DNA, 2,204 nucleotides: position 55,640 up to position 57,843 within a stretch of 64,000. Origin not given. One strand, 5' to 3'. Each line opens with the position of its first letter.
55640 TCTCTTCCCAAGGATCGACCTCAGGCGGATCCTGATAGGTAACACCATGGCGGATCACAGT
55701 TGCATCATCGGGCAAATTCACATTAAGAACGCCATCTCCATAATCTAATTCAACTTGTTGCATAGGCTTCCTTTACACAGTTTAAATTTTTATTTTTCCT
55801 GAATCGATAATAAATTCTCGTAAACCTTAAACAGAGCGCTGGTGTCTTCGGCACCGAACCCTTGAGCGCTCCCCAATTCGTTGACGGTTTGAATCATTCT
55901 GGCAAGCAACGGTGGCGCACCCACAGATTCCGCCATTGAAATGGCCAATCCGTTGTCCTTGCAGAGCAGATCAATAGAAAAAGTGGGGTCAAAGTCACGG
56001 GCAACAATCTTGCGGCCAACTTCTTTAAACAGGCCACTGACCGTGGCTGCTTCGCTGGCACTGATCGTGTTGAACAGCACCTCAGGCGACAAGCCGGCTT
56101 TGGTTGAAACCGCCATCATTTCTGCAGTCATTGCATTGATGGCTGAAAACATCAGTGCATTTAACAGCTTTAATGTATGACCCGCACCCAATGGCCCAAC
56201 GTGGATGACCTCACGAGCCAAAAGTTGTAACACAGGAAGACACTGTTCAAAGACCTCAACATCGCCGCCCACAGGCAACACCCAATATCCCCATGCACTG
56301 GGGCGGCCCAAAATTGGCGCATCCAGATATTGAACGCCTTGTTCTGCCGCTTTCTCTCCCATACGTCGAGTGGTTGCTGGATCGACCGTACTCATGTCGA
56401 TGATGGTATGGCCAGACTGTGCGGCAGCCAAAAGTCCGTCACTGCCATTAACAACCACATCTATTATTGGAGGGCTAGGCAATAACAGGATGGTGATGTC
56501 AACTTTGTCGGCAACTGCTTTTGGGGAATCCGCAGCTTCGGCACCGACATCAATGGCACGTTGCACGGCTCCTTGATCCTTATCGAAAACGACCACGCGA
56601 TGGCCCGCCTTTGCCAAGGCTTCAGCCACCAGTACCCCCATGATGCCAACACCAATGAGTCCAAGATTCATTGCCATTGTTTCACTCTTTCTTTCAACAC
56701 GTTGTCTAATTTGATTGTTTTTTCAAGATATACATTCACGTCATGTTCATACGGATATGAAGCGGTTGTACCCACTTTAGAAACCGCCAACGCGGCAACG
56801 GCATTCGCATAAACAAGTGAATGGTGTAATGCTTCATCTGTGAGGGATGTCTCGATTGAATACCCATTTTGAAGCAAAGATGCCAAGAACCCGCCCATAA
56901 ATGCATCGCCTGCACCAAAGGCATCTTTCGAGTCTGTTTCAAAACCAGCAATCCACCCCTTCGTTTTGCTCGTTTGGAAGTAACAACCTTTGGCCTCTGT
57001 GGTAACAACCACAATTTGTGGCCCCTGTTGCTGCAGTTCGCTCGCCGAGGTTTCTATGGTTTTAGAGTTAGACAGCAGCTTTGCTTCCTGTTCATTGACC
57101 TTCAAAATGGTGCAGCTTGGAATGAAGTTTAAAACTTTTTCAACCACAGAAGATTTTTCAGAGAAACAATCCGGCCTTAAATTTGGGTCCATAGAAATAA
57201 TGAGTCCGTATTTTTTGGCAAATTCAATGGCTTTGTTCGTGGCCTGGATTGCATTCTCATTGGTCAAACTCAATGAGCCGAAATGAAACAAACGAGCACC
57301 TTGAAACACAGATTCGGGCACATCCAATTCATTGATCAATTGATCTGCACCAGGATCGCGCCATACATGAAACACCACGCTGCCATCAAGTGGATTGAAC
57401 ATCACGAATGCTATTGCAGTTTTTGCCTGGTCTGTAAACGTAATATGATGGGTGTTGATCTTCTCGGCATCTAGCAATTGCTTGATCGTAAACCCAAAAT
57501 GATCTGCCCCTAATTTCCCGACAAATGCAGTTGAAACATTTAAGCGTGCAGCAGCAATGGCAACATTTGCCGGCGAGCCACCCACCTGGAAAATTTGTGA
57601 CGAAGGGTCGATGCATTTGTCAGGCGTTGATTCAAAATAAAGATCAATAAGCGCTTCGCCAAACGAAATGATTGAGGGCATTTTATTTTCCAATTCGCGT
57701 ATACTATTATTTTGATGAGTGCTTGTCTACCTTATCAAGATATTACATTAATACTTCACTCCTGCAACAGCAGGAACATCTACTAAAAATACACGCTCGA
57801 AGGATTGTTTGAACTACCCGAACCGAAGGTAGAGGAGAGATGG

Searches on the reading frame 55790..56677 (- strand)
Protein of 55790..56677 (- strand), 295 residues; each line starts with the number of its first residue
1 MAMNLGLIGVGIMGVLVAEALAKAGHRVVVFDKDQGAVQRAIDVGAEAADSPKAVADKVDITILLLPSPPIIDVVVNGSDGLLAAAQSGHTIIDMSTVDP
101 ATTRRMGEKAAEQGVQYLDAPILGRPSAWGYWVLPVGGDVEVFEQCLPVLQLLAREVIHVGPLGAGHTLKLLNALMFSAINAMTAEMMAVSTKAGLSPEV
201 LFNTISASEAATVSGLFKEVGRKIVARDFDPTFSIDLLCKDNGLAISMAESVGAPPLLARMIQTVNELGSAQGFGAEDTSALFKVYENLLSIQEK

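Call 83: search_protein_families(library=pfam, proteins=[window:55790-56677:-], max_evalue=0.00001)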
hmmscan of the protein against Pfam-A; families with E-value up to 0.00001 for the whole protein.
window:55790-56677:- (295 aa): 3 families
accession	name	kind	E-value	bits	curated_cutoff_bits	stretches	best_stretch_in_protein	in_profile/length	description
PF03446.21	NAD_binding_2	-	1.7e-35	122.9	21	1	5-161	2-161/161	NAD binding domain of 6-phosphogluconate dehydrogenase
PF14833.11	NAD_binding_11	-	7.3e-24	84.8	30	1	164-286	1-122/122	NAD-binding of NADP-dependent 3-hydroxyisobutyrate dehydrogenase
PF03721.20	UDPG_MGDP_dh_N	-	3.4e-06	27.2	27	0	3-39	1-37/187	UDP-glucose/GDP-mannose dehydrogenase family, NAD binding domain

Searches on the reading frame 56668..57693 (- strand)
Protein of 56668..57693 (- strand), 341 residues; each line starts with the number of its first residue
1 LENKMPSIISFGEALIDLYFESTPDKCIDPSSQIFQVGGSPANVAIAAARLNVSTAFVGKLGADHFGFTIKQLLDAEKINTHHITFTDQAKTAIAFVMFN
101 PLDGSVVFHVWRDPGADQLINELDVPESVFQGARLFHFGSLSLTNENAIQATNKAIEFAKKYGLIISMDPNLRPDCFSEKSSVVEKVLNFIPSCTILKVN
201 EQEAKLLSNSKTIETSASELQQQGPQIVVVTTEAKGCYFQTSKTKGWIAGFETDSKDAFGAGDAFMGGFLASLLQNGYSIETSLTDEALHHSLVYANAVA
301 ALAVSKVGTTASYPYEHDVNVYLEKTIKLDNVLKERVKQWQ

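Call 83: search_protein_families(library=pfam, proteins=[window:56668-57693:-], max_evalue=0.00001)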
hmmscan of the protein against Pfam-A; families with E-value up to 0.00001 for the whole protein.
window:56668-57693:- (341 aa): 1 family
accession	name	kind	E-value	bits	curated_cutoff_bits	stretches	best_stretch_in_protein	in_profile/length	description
PF00294.29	PfkB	-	8.7e-53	180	25.8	1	5-314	1-300/302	pfkB family carbohydrate kinase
